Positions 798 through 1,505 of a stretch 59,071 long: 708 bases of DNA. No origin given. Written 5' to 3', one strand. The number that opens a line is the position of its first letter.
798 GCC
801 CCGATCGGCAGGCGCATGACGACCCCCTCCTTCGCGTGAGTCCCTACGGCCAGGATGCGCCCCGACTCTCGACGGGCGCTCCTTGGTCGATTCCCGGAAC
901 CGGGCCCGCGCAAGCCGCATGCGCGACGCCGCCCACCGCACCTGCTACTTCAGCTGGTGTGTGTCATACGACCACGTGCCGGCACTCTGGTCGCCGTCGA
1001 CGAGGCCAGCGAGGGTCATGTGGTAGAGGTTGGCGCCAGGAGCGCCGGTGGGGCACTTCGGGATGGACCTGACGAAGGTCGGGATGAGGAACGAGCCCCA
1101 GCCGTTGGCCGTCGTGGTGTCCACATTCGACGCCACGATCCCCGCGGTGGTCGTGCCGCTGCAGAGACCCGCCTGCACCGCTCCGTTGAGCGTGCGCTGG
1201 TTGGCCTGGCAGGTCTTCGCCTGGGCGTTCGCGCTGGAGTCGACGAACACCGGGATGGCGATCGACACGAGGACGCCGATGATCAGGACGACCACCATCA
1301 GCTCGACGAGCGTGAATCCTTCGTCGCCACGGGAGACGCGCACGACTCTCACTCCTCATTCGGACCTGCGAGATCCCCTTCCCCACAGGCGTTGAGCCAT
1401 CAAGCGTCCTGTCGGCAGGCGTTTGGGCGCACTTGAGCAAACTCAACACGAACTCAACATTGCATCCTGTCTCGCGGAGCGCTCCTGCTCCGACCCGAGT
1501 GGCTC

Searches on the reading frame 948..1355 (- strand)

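Call 23: search_protein_families(library=pfam, proteins=[window:948-1355:-], max_evalue=0.001)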
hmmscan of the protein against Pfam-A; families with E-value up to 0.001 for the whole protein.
window:948-1355:- (136 aa): 1 family
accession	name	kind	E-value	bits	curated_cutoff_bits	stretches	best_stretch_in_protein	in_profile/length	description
PF07963.17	N_methyl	-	1.7e-07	30.9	21.2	1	11-34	4-27/27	Prokaryotic N-terminal methylation motif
